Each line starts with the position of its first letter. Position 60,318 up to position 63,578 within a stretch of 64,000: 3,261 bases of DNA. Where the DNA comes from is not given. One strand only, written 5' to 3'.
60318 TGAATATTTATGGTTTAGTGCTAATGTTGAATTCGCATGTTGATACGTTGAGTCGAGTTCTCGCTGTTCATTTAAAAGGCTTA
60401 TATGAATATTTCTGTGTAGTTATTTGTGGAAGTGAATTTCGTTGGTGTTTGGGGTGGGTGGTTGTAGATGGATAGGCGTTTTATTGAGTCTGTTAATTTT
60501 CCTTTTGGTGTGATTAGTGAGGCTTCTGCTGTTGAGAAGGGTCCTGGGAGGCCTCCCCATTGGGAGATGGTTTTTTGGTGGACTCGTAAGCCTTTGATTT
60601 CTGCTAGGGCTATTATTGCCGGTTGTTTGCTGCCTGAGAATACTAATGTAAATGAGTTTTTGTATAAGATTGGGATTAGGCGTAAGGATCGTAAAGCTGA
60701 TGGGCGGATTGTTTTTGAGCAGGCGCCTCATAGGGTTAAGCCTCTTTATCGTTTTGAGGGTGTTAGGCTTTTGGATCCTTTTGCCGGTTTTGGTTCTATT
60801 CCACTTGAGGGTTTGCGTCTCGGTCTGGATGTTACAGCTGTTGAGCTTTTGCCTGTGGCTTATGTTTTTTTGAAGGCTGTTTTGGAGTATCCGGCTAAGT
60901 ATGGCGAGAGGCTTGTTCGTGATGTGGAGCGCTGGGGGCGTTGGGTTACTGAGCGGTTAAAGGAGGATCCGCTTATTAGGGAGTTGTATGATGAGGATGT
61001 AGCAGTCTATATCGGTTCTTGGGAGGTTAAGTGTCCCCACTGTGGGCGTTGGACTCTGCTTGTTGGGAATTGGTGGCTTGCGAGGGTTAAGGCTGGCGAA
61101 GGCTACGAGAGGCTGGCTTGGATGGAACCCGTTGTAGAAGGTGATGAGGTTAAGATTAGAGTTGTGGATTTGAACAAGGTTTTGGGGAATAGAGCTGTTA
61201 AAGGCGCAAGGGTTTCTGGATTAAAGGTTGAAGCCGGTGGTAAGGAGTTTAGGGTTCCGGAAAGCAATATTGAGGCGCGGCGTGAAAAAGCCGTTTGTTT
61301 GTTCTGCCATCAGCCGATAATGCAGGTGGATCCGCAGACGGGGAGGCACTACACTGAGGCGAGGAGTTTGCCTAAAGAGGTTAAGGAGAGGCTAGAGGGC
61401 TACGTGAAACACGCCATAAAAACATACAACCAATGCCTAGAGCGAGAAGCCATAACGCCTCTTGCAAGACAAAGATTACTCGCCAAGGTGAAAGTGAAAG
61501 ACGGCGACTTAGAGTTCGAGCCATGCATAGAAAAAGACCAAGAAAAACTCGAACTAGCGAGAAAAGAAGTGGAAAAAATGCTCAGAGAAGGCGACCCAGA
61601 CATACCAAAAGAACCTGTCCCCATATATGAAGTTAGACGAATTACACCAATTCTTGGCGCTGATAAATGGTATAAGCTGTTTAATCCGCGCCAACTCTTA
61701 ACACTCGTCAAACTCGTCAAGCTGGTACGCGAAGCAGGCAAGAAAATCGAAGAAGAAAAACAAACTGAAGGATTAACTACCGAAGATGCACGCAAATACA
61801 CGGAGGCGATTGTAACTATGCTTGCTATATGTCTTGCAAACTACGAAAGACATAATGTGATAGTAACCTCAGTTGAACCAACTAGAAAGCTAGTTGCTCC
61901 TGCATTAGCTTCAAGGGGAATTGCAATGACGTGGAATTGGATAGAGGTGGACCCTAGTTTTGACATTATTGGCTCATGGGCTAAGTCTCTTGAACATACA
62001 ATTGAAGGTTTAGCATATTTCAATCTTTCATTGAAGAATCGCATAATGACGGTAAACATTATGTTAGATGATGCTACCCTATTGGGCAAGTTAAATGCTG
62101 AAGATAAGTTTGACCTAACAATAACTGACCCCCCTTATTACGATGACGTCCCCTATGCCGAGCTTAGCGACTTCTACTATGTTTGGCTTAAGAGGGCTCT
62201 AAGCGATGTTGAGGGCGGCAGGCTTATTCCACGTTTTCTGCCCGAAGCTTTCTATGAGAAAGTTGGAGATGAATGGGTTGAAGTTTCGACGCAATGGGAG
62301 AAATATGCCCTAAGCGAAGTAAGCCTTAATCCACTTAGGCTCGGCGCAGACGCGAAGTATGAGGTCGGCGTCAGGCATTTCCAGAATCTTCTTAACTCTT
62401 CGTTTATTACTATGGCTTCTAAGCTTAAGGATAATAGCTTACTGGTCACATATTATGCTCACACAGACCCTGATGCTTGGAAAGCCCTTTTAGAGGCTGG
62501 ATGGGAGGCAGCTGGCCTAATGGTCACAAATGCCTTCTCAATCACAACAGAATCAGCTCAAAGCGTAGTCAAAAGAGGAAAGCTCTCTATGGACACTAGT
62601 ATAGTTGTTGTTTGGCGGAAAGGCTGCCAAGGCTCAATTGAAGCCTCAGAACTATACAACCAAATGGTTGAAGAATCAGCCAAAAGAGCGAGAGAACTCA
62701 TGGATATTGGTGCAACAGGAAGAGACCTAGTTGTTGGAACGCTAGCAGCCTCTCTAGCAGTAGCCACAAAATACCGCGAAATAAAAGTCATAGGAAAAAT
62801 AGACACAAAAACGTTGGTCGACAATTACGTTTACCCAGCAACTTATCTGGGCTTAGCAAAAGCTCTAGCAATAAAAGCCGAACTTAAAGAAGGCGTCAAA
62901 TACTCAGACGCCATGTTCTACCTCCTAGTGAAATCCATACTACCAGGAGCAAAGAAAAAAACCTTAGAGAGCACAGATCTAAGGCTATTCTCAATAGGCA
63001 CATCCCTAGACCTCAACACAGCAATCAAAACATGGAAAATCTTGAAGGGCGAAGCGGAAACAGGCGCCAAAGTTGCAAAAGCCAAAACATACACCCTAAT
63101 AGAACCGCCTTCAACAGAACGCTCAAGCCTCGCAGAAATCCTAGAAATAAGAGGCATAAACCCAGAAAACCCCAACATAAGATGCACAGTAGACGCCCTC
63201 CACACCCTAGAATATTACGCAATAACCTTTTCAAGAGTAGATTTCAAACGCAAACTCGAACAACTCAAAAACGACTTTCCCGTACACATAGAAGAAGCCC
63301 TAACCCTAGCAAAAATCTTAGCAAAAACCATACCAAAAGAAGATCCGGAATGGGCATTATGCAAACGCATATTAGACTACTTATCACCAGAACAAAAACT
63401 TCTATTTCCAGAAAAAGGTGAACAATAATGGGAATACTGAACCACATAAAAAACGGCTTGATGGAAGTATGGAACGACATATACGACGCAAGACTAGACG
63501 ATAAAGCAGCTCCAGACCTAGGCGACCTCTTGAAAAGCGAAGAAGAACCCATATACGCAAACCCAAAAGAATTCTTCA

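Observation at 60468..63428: Abrupt, patchy codon third-position switching inside a single ORF (NNT/NNG-ending to NNA/NNC-ending)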

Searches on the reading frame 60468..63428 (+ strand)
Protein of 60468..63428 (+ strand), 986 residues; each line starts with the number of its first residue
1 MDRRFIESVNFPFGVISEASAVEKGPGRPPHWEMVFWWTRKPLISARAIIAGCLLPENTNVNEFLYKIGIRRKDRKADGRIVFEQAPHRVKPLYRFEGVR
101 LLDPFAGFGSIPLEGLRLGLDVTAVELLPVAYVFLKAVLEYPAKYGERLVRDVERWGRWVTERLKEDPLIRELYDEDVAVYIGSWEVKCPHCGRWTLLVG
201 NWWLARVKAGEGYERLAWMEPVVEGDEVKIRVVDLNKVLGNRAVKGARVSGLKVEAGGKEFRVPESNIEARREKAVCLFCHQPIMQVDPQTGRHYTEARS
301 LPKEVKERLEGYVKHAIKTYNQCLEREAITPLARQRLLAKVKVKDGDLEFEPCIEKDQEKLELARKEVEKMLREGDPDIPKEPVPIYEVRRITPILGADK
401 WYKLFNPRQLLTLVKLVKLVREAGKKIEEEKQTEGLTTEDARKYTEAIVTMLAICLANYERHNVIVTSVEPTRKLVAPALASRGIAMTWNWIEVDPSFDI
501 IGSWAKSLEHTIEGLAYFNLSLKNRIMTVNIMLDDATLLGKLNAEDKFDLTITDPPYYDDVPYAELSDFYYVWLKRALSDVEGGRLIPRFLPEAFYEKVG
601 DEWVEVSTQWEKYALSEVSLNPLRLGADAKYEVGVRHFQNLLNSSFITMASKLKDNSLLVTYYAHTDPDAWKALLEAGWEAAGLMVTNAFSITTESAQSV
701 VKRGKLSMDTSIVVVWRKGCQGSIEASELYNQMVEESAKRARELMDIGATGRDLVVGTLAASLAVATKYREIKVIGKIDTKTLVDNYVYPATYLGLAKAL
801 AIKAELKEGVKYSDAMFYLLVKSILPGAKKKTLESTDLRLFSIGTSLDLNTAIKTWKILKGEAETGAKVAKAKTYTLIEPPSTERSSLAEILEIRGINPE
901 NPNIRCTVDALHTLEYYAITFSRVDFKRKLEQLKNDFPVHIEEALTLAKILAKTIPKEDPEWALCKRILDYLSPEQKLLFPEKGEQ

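Call 9: find_encoding_contigs(protein=window:60468-63428:+, flank=10000, max_places=10)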
Protein window:60468-63428:+ (986 aa): 2 contigs read that carry it; 1 place shown.
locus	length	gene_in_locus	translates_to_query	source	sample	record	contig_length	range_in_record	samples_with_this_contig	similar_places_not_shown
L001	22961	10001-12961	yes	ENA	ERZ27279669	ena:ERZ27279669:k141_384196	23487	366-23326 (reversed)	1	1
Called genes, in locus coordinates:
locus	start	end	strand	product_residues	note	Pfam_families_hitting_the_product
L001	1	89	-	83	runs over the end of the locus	?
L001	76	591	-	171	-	-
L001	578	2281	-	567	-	PF00437:T2SSE, PF27713:UCP018868 (weak), PF20720:nSTAND3 (faint)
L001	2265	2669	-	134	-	-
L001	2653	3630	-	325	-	-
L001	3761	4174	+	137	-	PF14894:Lsm_C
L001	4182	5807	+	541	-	PF01702:TGT, PF17884:DUF5591 (weak)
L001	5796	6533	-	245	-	PF09754:PAC2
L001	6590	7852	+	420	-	PF00753:Lactamase_B, PF23023:Anti-Pycsar_Apyc1, PF12706:Lactamase_B_2, PF10996:Beta-Casp, PF07521:RMMBL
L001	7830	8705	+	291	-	PF01080:Presenilin (weak)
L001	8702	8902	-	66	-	PF01781:Ribosomal_L38e (weak)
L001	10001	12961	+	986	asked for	PF06634:DUF1156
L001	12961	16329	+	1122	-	PF04465:DUF499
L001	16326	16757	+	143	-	-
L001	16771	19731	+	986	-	PF04851:ResIII, PF00176:SNF2-rel_dom, PF00270:DEAD, PF00271:Helicase_C, PF13020:NOV_C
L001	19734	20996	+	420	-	PF12706:Lactamase_B_2 (weak)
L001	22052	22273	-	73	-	PF01423:LSM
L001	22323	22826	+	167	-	PF09183:DUF1947 (weak), PF01472:PUA, PF26292:PUA_elF2D (weak)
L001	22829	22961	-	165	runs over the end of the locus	PF10996:Beta-Casp, PF07521:RMMBL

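Call 11: find_homologous_proteins(query=window:60468-63425:+, max_evalue=1e-10)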
Query window:60468-63425:+ (986 aa): 904 proteins with E <= 1e-10 among 8000 candidates; the best 120 are listed.
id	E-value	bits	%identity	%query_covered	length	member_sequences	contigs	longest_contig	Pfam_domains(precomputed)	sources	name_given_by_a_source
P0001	0.0e+0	1858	83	100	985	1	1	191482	PF06634.18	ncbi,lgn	ncbi:MAG: DUF1156 domain-containing protein [Candidatus Bathyarchaeia archaeon]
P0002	0.0e+0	1848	82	100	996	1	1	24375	PF06634.18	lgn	-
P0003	0.0e+0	1832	81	100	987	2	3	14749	PF06634.18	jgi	jgi:putative DNA methylase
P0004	0.0e+0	1819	81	99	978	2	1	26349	PF06634.18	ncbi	-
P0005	0.0e+0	1817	81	100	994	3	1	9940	PF06634.18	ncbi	ncbi:MAG: DUF1156 domain-containing protein [Candidatus Bathyarchaeia archaeon]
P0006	0.0e+0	1800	80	100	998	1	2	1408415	PF06634.18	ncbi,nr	ncbi:MAG: DUF1156 domain-containing protein [Sulfolobales archaeon]|nr:DUF1156 domain-containing pro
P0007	0.0e+0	1793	79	100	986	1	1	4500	PF06634.18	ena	-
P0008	0.0e+0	1748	78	99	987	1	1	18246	PF06634.18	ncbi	ncbi:MAG: DUF1156 domain-containing protein [Candidatus Methanomethylicaceae archaeon]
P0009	0.0e+0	1738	78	100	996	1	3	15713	PF06634.18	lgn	-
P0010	0.0e+0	1734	77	100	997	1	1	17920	PF06634.18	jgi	jgi:putative DNA methylase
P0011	0.0e+0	1731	77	100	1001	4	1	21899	PF06634.18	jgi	-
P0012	0.0e+0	1727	77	99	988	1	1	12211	PF06634.18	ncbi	ncbi:MAG: DUF1156 domain-containing protein [Candidatus Bathyarchaeia archaeon]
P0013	0.0e+0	1727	77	99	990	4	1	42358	PF06634.18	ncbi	ncbi:MAG: DUF1156 domain-containing protein [Fervidicoccaceae archaeon]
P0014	0.0e+0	1724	77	100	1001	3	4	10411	PF06634.18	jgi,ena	jgi:putative DNA methylase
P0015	0.0e+0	1723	77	100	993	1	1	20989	PF06634.18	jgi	jgi:putative DNA methylase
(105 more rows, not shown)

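Call 12: find_related_loci(query=window:60468-63425:+, collection=genome_contigs, flank=10000)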
Query window:60468-63425:+ (986 aa) in genome_contigs; peptide patterns used: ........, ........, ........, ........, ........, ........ (x = any residue, [..] = any of these).
86 stretches matched a pattern; 31 encode a relative of the query (tblastn E <= 1e-3); 31 distinct loci.
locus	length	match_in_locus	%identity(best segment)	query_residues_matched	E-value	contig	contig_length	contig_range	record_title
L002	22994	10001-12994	79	1-985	0e+0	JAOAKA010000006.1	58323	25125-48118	MAG: Sulfolobales archaeon isolate SKW299 NODE_6_length_58323_cov_46.602737, whole genome shotgun sequence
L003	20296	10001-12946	81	1-985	0e+0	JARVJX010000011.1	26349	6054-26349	MAG: Nitrososphaeria archaeon isolate QQ_bin.110111 NODE_11_length_26349_cov_2.66009, whole genome shotgun sequence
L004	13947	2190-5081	66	3-969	0e+0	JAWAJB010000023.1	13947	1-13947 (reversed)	MAG: Desulfurococcaceae archaeon isolate SRBZ-1_201808_bins_9 SRBZ-1_201808_bins_9_scaffold_23, whole genome shotgun seq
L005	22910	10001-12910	66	2-969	0e+0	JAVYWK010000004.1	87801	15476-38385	MAG: Thermofilaceae archaeon isolate DRTY-2_202007_bins_31 DRTY-2_202007_bins_31_scaffold_4, whole genome shotgun sequen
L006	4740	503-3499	61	1-974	0e+0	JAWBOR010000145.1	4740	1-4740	MAG: Candidatus Bathyarchaeia archaeon isolate HHBFW-2_201803_bins_227 HHBFW-2_201803_bins_227_scaffold_145, whole genom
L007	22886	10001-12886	49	1-953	0e+0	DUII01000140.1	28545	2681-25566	MAG TPA_asm: Thermococcaceae archaeon isolate UBA12520 contig_657, whole genome shotgun sequence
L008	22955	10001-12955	50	2-969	0e+0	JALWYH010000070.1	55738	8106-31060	MAG: Crenarchaeota archaeon isolate T2_maxbin2_scaf2bin.524 T2_NODE_311_length_55738_cov_2.360738, whole genome shotgun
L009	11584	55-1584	80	475-985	0e+0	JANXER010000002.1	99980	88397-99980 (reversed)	MAG: Candidatus Methanomethyliaceae archaeon isolate SKYB85 NODE_2_length_99980_cov_4.808406, whole genome shotgun seque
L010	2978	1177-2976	65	1-582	0e+0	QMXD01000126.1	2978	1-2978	MAG: Candidatus Hecatellales archaeon isolate B76_G16 B76_Guay16_scaffold_44833, whole genome shotgun sequence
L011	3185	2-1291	90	556-985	0e+0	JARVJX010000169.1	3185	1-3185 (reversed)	MAG: Nitrososphaeria archaeon isolate QQ_bin.110111 NODE_169_length_3185_cov_2.08502, whole genome shotgun sequence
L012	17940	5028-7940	44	5-973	0e+0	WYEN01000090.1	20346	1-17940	MAG: Desulfurococcales archaeon isolate EvPrim.Bin15 NODE_256_length_20346_cov_24.9815, whole genome shotgun sequence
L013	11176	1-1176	87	585-976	0e+0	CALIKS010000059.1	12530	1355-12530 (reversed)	MAG: uncultured archaeon isolate S1_Bin_MAXBIN__124_sub_1 genome assembly, contig: c_000000501013, whole genome shotgun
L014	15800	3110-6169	43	11-973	0e+0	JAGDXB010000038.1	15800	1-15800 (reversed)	MAG: Vulcanisaeta sp. isolate KMA_Bin30 NODE_1059_length_15800_cov_7.411051, whole genome shotgun sequence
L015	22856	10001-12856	42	1-970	0e+0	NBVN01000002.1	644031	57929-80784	MAG: Zestosphaera tikiterensis isolate NZ3 Iph_new_4C, whole genome shotgun sequence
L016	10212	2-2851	44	35-972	0e+0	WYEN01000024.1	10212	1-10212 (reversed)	MAG: Desulfurococcales archaeon isolate EvPrim.Bin15 NODE_792_length_10212_cov_27.2168, whole genome shotgun sequence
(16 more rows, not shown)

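Call 13: find_related_loci(query=window:60468-63425:+, collection=metagenome_contigs, flank=10000)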
Query window:60468-63425:+ (986 aa) in metagenome_contigs; peptide patterns used: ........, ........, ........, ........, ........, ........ (x = any residue, [..] = any of these).
362 stretches matched a pattern; 272 encode a relative of the query (tblastn E <= 1e-3); the best 80 are kept; 80 distinct loci.
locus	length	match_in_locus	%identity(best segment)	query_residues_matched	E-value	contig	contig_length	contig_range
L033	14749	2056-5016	81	1-985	0e+0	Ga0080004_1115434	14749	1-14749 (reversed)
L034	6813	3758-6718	80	1-985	0e+0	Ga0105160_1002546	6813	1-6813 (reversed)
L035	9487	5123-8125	77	1-985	0e+0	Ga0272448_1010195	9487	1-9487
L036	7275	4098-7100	77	1-985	0e+0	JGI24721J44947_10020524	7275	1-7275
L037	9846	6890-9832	78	3-985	0e+0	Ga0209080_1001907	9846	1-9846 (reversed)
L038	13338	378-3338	74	1-980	0e+0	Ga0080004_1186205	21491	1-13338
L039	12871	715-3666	73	5-985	0e+0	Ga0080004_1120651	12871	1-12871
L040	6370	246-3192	100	1-986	0e+0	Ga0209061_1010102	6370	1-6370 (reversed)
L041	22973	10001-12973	72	2-985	0e+0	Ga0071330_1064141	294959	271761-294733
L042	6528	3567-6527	70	2-979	0e+0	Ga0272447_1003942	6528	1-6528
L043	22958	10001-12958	70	2-985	0e+0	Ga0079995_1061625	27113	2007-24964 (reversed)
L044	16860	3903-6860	70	2-985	0e+0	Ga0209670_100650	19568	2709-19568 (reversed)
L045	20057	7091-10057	66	1-972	0e+0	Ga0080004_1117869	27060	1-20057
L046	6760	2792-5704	69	3-974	0e+0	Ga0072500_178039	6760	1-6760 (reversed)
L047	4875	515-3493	65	1-974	0e+0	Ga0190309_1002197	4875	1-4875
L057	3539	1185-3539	80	1-777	0e+0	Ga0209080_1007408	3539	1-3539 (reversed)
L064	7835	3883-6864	62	1-974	0e+0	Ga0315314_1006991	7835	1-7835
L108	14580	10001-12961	74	1-980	0e+0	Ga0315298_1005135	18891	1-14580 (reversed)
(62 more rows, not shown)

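Call 22: search_protein_families(library=padloc, proteins=[L001:10001-12958:+, L001:12961-16326:+, L001:16326-16754:+, L001:16771-19728:+, L001:19734-20993:+], max_evalue=0.001)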
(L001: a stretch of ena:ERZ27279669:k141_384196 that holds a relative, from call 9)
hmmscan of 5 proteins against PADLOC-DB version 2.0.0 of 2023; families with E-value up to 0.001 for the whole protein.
L001:10001-12958:+ (986 aa): 9 families
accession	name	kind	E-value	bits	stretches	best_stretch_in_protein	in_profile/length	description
PDLC03352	MTase_II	-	3.8e-268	890.4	2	253-951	275-980/1023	Type II methyltransferase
PDLC00661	HmaB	-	1.2e-49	167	3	379-581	400-602/973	DNA-adenine methylase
PDLC00660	HmaB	-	2.6e-47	159.3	3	380-581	400-601/967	DNA-adenine methylase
PDLC03233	MTase_II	-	5.8e-26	89.2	2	365-686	325-611/731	Type II methyltransferase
PDLC02189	DUF1156_MTase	-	1.6e-25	87.5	3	638-747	601-708/944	-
PDLC03314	MTase_II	-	3.5e-15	53.2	1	639-722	602-682/944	Type II methyltransferase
PDLC03319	MTase_II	-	1.7e-07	28.5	0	95-140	21-66/503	Type II methyltransferase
PDLC03362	MTase_II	-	0.00013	18.9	0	446-574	176-288/438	Type II methyltransferase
PDLC03367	MTase_II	-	0.00014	18.3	0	523-574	319-372/633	Type II methyltransferase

L001:12961-16326:+ (1122 aa): 2 families
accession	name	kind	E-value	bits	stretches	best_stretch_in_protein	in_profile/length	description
PDLC00662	HmaC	-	1.5e-51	173.7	1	29-851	28-820/941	AAA+ ATPase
PDLC02192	DUF499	-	3.2e-28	96.1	1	45-443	34-404/1022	-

L001:16326-16754:+ (143 aa): 0 families

L001:16771-19728:+ (986 aa): 61 families (the best 25 are shown)
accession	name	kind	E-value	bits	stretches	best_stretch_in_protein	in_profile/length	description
PDLC00659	HmaA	-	1.2e-54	183.7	1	38-546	105-640/1176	SNF2 helicase / DEAD-box helicase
PDLC02621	DrmD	-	2.5e-53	179.6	1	55-533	139-641/1040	DrmD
PDLC02500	BrxHI|BrxHII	-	4.7e-52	175.7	2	144-532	220-589/933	BrxHI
PDLC02504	BrxHI|BrxHII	-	1.8e-49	166.6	1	54-546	126-610/971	BrxHII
PDLC02572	DrmA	-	6.3e-38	128.3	1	46-545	127-650/1043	DrmA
PDLC02634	DrmD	-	6.3e-36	121.5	1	41-547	95-614/900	DrmD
PDLC02620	DrmD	-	2.8e-34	116.3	1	41-549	103-610/1060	DrmD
PDLC02840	DpdE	-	1.3e-33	114.4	2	41-227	163-335/1091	DpdE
PDLC02623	DrmD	-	3.3e-33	112.5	2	383-545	496-653/1040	DrmD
PDLC02843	DpdE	-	4e-32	109.1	2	39-223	160-326/1091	DpdE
PDLC02619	DrmD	-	5.9e-32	108.7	1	56-544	52-562/872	DrmD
PDLC02632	DrmD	-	3.8e-30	103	1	55-522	141-630/662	DrmD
PDLC02633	DrmD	-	2.9e-28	96.3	1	54-520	142-632/839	DrmD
PDLC02193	PLD_Helicase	-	5.8e-24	82.3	2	368-542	638-824/905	-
PDLC00633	ZorD1|ZorD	-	7.3e-23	78.6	2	392-550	730-878/908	"SWI2/SNF2 helicase, Mrr-like nuclease"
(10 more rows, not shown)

L001:19734-20993:+ (420 aa): 0 families

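Call 23: search_protein_families(library=pfam, proteins=[L001:10001-12958:+, L001:12961-16326:+, L001:16326-16754:+, L001:16771-19728:+, L001:19734-20993:+], max_evalue=0.001)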
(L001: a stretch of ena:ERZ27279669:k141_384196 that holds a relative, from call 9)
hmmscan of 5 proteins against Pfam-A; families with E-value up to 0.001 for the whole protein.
L001:10001-12958:+ (986 aa): 1 family
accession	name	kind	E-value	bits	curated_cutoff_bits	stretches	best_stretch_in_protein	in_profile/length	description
PF06634.17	DUF1156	-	6.1e-10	39.5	24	1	11-79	2-67/73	Protein of unknown function (DUF1156)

L001:12961-16326:+ (1122 aa): 1 family
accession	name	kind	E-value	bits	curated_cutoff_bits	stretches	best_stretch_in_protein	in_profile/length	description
PF04465.17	DUF499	-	7.8e-249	828.9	23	1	107-1118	4-1022/1024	Protein of unknown function (DUF499)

L001:16326-16754:+ (143 aa): 0 families

L001:16771-19728:+ (986 aa): 6 families
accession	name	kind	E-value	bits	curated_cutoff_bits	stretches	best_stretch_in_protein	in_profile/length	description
PF00271.37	Helicase_C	-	2.6e-21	76.4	23.5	1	404-517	3-110/110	Helicase conserved C-terminal domain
PF13020.12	NOV_C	-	2.4e-17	63.2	22.1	1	868-951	1-85/91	Protein NO VEIN, C-terminal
PF00176.29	SNF2-rel_dom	-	5.2e-16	59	24.9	1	56-282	19-214/290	SNF2-related domain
PF04851.21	ResIII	-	3.3e-15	56.8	22.5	1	41-198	7-164/164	Type III restriction enzyme, res subunit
PF00270.35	DEAD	-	1.9e-10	41.1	26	1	41-197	3-161/167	DEAD/DEAH box helicase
PF22590.2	Cas3-like_C_2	-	7.1e-05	23.5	27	1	432-515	19-103/106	CRISPR-associated nuclease/helicase Cas3, C-terminal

L001:19734-20993:+ (420 aa): 2 families
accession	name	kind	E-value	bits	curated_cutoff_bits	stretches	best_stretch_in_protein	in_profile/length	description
PF12706.13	Lactamase_B_2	-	4.9e-06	26.7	27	1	67-235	30-195/200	Beta-lactamase superfamily domain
PF00753.33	Lactamase_B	-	7.6e-05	23.2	22.7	1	73-171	49-152/196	Metallo-beta-lactamase superfamily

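Call 32: find_related_loci(query=window:60468-63425:+, collection=viral_contigs, flank=10000)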
Query window:60468-63425:+ (986 aa) in viral_contigs; peptide patterns used: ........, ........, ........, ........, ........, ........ (x = any residue, [..] = any of these).
3 stretches matched a pattern, but none encodes a relative of the query by tblastn (E <= 1e-3).

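Call 38: search_protein_families(library=pfam, proteins=[L064:1005-1748:-, L064:2201-3145:-, L064:1-612:-, L014:571-1296:+, L014:1281-1913:+, L108:1500-2213:+, L057:586-1095:+, L108:2822-3136:+, L064:1685-2200:-], max_evalue=0.01)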
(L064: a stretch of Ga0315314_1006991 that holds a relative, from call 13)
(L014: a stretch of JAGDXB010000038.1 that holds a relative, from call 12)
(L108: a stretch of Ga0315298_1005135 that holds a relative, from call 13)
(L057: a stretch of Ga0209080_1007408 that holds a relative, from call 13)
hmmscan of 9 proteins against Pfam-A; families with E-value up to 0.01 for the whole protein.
L064:1005-1748:- (247 aa): 0 families

L064:2201-3145:- (314 aa): 1 family
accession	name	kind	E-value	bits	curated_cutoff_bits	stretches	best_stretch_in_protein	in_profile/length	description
PF24706.1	DUF7669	-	7e-10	39.4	23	1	20-97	4-72/75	Domain of unknown function (DUF7669)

L064:1-612:- (204 aa): 0 families

L014:571-1296:+ (241 aa): 0 families

L014:1281-1913:+ (210 aa): 0 families

L108:1500-2213:+ (237 aa): 2 families
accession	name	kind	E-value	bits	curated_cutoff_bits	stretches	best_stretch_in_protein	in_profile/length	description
PF00689.26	Cation_ATPase_C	-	1.1e-39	136.5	27.3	1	52-223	1-174/175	Cation transporting ATPase, C-terminus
PF02322.20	Cyt_bd_oxida_II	-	0.0022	17.8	35.6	1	119-222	146-233/302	Cytochrome bd terminal oxidase subunit II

L057:586-1095:+ (169 aa): 0 families

L108:2822-3136:+ (104 aa): 0 families

L064:1685-2200:- (171 aa): 0 families
